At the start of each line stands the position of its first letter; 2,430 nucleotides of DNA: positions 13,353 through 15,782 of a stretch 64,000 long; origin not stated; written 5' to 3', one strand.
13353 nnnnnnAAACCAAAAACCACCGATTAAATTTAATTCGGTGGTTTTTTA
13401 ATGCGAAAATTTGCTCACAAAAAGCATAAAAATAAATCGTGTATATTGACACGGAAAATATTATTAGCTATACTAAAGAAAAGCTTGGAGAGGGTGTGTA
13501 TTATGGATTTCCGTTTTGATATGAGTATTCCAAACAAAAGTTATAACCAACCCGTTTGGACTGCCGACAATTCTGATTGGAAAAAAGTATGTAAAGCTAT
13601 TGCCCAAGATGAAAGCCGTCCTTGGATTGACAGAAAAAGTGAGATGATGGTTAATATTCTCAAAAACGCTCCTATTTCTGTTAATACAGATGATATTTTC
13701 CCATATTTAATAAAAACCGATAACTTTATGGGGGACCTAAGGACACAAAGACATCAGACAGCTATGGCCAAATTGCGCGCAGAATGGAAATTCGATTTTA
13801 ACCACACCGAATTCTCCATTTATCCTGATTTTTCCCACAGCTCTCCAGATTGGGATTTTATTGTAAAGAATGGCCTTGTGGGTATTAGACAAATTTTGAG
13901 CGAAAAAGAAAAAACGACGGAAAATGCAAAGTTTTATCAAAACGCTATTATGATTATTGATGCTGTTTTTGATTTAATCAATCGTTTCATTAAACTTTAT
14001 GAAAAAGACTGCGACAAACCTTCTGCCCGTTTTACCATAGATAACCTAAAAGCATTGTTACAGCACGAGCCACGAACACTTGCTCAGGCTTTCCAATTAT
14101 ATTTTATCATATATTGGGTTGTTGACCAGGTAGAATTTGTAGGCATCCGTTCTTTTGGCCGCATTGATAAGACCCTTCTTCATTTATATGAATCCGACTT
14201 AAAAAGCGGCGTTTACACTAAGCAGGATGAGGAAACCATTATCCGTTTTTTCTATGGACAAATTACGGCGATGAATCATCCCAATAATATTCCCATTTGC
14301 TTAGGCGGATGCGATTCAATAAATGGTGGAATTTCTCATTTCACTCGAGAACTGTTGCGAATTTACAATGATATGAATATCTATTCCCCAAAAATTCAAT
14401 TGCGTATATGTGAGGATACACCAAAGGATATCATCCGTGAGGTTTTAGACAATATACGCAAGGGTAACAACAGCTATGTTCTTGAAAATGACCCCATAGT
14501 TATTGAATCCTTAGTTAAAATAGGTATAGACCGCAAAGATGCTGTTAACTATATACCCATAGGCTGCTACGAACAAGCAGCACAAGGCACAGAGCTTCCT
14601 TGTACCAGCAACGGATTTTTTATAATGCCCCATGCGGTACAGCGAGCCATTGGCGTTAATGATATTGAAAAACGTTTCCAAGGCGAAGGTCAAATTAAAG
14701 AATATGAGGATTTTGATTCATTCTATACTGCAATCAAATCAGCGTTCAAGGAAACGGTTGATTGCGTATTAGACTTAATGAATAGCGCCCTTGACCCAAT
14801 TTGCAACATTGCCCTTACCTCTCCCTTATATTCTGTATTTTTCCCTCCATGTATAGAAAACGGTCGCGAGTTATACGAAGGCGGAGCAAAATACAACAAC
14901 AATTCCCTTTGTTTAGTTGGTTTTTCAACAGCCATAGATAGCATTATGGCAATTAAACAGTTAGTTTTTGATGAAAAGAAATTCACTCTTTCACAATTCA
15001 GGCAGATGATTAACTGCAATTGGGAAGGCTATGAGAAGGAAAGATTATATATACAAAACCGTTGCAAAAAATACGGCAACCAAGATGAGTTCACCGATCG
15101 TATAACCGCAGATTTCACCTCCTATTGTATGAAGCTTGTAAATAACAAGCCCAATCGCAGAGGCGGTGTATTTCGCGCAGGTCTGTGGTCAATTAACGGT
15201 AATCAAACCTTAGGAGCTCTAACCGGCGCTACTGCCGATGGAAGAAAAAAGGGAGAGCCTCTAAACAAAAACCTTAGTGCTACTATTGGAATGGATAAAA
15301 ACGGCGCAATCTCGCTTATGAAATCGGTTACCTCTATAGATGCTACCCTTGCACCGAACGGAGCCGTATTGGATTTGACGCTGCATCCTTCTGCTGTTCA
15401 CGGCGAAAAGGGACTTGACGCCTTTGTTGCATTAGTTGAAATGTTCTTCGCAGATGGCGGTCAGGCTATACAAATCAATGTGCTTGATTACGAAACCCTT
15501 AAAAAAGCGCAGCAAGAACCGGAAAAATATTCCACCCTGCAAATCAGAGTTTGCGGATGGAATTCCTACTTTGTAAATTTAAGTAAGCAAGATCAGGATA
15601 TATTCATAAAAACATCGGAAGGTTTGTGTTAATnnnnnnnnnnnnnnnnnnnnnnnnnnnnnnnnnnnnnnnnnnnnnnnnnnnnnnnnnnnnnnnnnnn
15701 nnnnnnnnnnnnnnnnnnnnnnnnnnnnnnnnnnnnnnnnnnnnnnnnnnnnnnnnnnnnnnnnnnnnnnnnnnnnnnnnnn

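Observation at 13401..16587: Insulated, unusually compact glycyl-radical enzyme plus activase cassette with eliminase-type active-site motifs and no recognisable pathway context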

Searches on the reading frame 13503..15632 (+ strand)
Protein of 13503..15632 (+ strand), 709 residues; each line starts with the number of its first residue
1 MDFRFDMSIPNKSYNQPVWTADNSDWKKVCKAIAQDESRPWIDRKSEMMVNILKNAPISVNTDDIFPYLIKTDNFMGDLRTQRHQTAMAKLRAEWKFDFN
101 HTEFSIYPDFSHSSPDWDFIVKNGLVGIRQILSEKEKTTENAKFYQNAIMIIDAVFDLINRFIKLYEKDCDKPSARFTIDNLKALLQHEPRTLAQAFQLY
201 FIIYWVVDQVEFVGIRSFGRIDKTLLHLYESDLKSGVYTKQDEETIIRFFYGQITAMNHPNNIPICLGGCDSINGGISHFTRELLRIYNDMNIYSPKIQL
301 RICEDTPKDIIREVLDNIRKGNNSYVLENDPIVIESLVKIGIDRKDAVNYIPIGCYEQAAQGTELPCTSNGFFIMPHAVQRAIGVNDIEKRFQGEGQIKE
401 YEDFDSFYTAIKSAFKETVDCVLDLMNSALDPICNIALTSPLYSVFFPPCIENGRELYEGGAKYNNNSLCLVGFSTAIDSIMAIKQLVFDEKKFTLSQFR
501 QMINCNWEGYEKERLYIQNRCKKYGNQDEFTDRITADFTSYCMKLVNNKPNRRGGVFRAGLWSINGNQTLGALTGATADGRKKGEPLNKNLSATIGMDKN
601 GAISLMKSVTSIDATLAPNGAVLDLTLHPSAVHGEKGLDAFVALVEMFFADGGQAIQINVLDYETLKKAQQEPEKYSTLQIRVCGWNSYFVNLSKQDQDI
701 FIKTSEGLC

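Call 4: search_protein_families(library=pfam, proteins=[window:13503-15632:+])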
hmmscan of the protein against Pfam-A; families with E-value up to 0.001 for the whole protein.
window:13503-15632:+ (709 aa): 2 families
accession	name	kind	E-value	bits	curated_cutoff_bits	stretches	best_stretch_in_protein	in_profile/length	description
PF02901.20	PFL-like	-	1.7e-76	258.7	24.3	1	103-570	150-646/647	Pyruvate formate lyase-like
PF01228.26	Gly_radical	-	1.3e-22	80.8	22.2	1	588-691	2-106/106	Glycine radical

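Call 5: search_protein_families(library=ncbifam, proteins=[window:13503-15632:+])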
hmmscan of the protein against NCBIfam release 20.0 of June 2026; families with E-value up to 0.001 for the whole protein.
window:13503-15632:+ (709 aa): 12 families
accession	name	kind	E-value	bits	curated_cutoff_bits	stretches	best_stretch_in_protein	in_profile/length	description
TIGR01774.1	PFL2-3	subfamily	3.3e-92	310.1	678.2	1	137-703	190-780/786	formate C-acetyltransferase/glycerol dehydratase family glycyl radical enzyme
NF048009.1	SfplDhtHpfGKleb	equivalog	2e-81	274.3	1000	1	127-705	207-820/824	(2S)-3-sulfopropanediol dehydratase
NF043068.1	glycl_HYPD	equivalog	8.6e-81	272.1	1100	1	134-706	191-781/784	trans-4-hydroxy-L-proline dehydratase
NF007437.0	PRK09983.1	equivalog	3e-75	253.8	1109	1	110-704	154-760/765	formate C-acetyltransferase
TIGR04394.1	choline_CutC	equivalog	5.4e-69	233.6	1050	1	139-702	195-781/789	choline trimethylamine-lyase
NF048011.1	SfplDhtHpsGDes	equivalog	1e-58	199.4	1000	1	135-704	217-816/821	(2S)-3-sulfopropanediol dehydratase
NF033715.1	glycyl_HPDL_Lrg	equivalog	5.9e-53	179.9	1150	3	521-705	713-897/901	4-hydroxyphenylacetate decarboxylase large subunit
NF033718.1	indole_decarb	equivalog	1.4e-51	175.6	1100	2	522-704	681-863/868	indoleacetate decarboxylase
TIGR01255.1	pyr_form_ly_1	equivalog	7.5e-23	80.9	994.2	1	468-700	508-734/744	formate C-acetyltransferase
NF038360.1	rad_fix_GrcA3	exception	8.9e-14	51.3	158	1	636-702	4-70/78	autonomous glycyl radical cofactor GrcA3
NF008341.1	PRK11127.1-1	equivalog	2.3e-09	37.1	145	1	656-702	26-73/80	autonomous glycyl radical cofactor GrcA2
TIGR04365.1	spare_glycyl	equivalog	4.4e-09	36.7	170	1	650-704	66-121/126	autonomous glycyl radical cofactor GrcA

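Call 6: search_solved_structures(query=window:13503-15632:+, max_evalue=0.001, show_alignments=3)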
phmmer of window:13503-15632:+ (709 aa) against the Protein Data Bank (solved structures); distinct sequences matched with E-value up to 0.001: 36.
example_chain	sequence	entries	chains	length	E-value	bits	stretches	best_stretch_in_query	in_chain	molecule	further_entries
5i2a_A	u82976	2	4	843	1.2e-64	222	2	521-706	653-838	Diol-dehydratase | Diol dehydratase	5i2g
6vxc_A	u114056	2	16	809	2.4e-64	221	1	180-704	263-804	Trans-4-hydroxy-L-proline dehydratase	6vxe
2f3o_A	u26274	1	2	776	3.5e-64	220.5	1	139-702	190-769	pyruvate formate-lyase 2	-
8yjo_A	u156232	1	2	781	9.6e-63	215.7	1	111-704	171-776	Probable dehydratase PflD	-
1r8w_A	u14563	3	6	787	2.6e-62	214.3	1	110-705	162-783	glycerol dehydratase | B12-independent glycerol dehydratase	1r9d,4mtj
8iof_A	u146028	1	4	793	1.8e-60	208.2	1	109-705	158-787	Benzylsuccinate synthase alpha subunit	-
9f3w_A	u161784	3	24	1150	4.3e-60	206.9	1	170-703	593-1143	Choline trimethylamine-lyase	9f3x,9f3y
5a0z_A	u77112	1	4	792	1.1e-59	205.7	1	169-703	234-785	CHOLINE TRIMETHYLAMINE LYASE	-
5a0u_A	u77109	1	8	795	1.1e-59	205.6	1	169-703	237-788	CHOLINE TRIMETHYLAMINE LYASE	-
8id0_A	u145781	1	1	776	1.7e-57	198.4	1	111-703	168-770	formate C-acetyltransferase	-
5fay_A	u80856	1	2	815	5.8e-55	190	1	178-703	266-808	Choline trimethylamine-lyase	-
9ht9_A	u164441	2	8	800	6.1e-55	189.9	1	178-703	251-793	Choline trimethylamine-lyase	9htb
9r0v_A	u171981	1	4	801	6.1e-55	189.9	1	178-703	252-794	Choline trimethylamine-lyase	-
6vue_A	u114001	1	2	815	6.5e-55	189.8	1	178-703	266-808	Choline trimethylamine-lyase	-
5fau_A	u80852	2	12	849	7.6e-55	189.6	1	178-703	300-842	Choline trimethylamine-lyase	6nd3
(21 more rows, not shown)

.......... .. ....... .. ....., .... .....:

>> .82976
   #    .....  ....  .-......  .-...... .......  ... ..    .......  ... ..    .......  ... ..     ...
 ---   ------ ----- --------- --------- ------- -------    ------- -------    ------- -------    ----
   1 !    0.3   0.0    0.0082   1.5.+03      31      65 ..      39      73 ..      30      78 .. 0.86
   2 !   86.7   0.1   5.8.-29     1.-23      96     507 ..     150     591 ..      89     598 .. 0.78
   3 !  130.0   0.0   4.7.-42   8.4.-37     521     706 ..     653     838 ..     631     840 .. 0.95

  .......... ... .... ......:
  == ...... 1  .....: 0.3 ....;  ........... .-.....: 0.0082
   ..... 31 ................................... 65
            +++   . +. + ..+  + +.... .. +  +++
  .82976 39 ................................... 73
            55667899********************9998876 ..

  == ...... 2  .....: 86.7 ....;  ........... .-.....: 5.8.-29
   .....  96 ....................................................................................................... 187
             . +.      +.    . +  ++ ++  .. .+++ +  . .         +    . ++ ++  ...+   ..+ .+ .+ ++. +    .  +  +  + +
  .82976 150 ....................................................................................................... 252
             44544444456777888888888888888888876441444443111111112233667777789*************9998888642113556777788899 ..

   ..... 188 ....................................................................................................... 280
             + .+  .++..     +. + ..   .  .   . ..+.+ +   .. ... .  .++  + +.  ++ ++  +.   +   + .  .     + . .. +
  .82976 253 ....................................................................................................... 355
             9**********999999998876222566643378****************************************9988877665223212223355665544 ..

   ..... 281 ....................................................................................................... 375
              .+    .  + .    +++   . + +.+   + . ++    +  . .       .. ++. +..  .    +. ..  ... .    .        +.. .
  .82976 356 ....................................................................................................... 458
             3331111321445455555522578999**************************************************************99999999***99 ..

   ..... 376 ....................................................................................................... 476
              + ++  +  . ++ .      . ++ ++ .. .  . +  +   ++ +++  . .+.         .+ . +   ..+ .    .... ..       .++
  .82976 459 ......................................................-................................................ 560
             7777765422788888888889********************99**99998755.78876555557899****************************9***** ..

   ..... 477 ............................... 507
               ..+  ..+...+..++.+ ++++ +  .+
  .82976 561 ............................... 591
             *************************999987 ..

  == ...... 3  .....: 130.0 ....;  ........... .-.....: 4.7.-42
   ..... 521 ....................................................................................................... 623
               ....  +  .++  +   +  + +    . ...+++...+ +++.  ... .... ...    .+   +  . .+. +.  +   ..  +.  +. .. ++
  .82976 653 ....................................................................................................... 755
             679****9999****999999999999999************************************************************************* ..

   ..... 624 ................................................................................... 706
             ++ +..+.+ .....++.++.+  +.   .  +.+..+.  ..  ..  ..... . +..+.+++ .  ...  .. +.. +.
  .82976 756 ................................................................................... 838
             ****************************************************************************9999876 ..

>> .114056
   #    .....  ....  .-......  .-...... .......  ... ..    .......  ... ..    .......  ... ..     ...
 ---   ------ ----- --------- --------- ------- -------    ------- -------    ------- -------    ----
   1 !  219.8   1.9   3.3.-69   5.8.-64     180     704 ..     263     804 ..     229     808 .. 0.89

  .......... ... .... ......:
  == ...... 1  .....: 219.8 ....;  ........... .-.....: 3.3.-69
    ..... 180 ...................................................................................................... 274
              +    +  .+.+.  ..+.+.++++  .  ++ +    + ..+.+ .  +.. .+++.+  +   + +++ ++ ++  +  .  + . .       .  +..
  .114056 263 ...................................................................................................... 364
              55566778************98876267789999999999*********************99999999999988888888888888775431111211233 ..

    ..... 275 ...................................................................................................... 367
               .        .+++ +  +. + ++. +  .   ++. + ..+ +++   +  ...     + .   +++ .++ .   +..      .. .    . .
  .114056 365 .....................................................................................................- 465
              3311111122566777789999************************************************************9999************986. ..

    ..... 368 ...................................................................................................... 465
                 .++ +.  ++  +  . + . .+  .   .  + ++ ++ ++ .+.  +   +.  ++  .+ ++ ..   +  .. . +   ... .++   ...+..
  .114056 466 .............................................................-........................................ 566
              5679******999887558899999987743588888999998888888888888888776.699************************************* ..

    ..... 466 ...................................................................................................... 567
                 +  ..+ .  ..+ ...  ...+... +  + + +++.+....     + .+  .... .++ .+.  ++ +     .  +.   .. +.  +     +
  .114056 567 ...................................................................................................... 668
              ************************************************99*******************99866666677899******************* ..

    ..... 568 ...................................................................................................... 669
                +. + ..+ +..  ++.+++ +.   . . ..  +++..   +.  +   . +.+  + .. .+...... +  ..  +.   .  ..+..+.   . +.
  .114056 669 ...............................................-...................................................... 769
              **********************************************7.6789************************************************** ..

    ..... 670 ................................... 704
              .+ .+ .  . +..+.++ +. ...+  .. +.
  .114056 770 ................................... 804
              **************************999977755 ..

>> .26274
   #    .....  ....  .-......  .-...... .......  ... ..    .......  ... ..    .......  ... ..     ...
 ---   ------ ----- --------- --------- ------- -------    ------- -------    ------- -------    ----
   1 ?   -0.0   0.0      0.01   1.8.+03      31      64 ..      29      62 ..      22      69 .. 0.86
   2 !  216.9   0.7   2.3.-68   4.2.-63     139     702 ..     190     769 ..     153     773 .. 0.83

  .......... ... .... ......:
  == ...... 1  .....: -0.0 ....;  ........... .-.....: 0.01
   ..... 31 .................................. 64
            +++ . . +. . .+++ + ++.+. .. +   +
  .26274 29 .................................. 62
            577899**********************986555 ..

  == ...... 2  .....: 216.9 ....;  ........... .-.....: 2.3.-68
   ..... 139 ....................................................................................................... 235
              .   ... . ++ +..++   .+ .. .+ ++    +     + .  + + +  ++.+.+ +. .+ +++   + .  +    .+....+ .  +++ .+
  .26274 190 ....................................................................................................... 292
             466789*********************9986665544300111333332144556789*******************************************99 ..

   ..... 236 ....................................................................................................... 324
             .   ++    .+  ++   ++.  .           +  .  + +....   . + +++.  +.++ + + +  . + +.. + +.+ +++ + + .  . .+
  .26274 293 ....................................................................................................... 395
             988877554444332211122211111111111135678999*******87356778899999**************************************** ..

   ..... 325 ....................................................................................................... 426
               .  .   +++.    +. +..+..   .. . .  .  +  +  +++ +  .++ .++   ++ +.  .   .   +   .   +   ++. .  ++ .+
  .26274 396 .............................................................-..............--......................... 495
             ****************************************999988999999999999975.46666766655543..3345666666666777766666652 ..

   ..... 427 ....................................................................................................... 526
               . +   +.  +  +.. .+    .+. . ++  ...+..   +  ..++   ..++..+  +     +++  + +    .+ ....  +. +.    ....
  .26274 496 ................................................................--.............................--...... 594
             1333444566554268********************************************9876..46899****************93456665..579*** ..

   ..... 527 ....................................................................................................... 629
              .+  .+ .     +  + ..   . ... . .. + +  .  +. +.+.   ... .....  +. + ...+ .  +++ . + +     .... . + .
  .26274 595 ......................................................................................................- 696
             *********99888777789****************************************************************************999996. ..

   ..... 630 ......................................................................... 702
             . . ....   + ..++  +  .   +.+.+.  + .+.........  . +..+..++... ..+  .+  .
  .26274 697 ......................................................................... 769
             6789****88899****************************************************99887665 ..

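Call 8: find_homologous_proteins(query=window:13503-15632:+, max_evalue=1e-10)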
Query window:13503-15632:+ (709 aa): 42 proteins with E <= 1e-10 among 4615 candidates.
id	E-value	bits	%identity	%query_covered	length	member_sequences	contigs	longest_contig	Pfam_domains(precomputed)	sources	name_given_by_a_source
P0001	0.0e+0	1648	100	100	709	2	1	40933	PF02901.21,PF01228.27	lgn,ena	-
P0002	0.0e+0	1209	72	100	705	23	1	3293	PF02901.21,PF01228.27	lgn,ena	-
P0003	0.0e+0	1176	71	100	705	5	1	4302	PF02901.21,PF01228.27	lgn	-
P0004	0.0e+0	1163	68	100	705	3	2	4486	PF02901.21,PF01228.27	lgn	-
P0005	8.1e-134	466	35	100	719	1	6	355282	PF02901.21,PF01228.27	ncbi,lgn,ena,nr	ncbi:MAG: hypothetical protein J6C23_01060 [Clostridia bacterium]|nr:hypothetical protein [Clostridi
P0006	4.6e-132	460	35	100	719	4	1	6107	PF02901.21,PF01228.27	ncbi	-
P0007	1.3e-126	442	36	99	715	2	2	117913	PF02901.21,PF01228.27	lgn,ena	-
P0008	1.8e-126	441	35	95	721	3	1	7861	PF02901.21,PF01228.27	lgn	-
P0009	2.7e-99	352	30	99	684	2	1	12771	PF02901.21,PF01228.27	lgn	-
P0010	1.6e-97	346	32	95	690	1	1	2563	PF02901.21,PF01228.27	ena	-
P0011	8.4e-95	337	30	98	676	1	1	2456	PF02901.21,PF01228.27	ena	-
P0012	1.3e-94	336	30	98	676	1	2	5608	PF02901.21,PF01228.27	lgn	-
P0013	1.8e-94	336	30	98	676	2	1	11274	PF02901.21,PF01228.27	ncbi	-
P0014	7.2e-94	334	31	96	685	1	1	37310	PF02901.21,PF01228.27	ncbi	-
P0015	1.6e-93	332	30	98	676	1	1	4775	PF02901.21,PF01228.27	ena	-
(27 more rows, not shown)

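Call 10: find_encoding_contigs(protein=P0005, flank=10000, max_places=3)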
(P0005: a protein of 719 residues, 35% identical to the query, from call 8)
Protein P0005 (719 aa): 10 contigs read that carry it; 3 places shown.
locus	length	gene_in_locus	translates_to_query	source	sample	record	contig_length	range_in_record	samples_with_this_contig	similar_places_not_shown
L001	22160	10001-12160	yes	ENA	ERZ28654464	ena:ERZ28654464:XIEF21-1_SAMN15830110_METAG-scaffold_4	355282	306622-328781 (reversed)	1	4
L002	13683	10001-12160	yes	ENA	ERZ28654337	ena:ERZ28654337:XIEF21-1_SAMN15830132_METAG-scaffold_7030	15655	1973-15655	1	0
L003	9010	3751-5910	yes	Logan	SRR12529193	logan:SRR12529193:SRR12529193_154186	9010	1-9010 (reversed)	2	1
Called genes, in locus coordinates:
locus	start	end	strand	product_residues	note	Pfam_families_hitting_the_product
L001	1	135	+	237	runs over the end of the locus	PF00300:His_Phos_1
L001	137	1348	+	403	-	PF00251:Glyco_hydro_32N, PF22847:Glyco_hydro_43_rel (faint), PF04616:Glyco_hydro_43 (weak)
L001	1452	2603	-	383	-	PF04389:Peptidase_M28, PF01546:Peptidase_M20, PF07687:M20_dimer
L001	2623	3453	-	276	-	PF00165:HTH_AraC, PF12833:HTH_18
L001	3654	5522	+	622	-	-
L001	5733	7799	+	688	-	PF12389:Peptidase_M73 (faint)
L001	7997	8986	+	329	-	PF13180:PDZ_2 (weak), PF05580:Peptidase_S55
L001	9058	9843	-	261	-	PF12833:HTH_18, PF00165:HTH_AraC (weak)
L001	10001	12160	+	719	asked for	PF02901:PFL-like, PF01228:Gly_radical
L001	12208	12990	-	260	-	PF02311:AraC_binding, PF00165:HTH_AraC (weak), PF12833:HTH_18, PF00165:HTH_AraC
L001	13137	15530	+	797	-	PF00703:Glyco_hydro_2, PF02836:Glyco_hydro_2_C, PF16355:DUF4982, PF18565:Glyco_hydro2_C5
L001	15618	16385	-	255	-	PF12833:HTH_18, PF00165:HTH_AraC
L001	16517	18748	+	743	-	PF02901:PFL-like, PF01228:Gly_radical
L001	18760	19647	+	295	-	PF13353:Fer4_12, PF00037:Fer4 (weak), PF13237:Fer4_10, PF14697:Fer4_21, PF12838:Fer4_7, PF13187:Fer4_9 (weak), PF00037:Fer4 (weak), PF04055:Radical_SAM, +2 more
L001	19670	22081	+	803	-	PF00703:Glyco_hydro_2, PF02836:Glyco_hydro_2_C, PF16355:DUF4982, PF18565:Glyco_hydro2_C5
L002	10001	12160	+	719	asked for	PF02901:PFL-like, PF01228:Gly_radical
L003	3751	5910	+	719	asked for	PF02901:PFL-like, PF01228:Gly_radical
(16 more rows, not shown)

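Call 11: find_encoding_contigs(protein=P0007, flank=10000, max_places=2)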
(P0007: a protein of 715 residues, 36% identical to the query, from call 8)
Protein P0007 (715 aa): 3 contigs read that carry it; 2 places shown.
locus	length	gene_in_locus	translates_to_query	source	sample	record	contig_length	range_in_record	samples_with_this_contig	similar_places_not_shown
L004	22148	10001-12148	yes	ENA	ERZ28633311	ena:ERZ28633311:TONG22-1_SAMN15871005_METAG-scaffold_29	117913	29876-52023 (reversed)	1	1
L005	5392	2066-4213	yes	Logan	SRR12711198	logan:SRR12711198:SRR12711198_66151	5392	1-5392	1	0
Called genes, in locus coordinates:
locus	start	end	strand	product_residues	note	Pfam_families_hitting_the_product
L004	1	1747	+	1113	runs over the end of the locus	PF21445:ADDB_N, PF12705:PDDEXK_1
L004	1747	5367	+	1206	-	PF00580:UvrD-helicase, PF13245:AAA_19, PF12705:PDDEXK_1 (faint), PF13361:UvrD_C, PF13538:UvrD_C_2 (faint)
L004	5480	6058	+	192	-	PF06908:YpsA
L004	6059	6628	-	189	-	PF00881:Nitroreductase, PF14512:TM1586_NiRdase (faint)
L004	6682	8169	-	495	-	PF12708:Pect-lyase_RHGA_epim, PF00295:Glyco_hydro_28, PF13229:Beta_helix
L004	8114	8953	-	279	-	PF12833:HTH_18, PF00165:HTH_AraC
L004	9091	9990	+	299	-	PF13353:Fer4_12, PF04055:Radical_SAM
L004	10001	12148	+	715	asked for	PF02901:PFL-like, PF01228:Gly_radical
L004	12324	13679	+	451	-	PF13347:MFS_2, PF07690:MFS_1 (weak)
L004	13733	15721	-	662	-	PF01120:Alpha_L_fucos (weak), PF14871:GHL6, PF08532:Glyco_hydro_42M (faint)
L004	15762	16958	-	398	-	-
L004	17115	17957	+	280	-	PF10114:PocR, PF12833:HTH_18, PF00165:HTH_AraC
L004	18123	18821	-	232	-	PF01259:SAICAR_synt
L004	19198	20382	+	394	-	PF01996:F420_ligase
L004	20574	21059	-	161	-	-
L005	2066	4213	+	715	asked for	PF02901:PFL-like, PF01228:Gly_radical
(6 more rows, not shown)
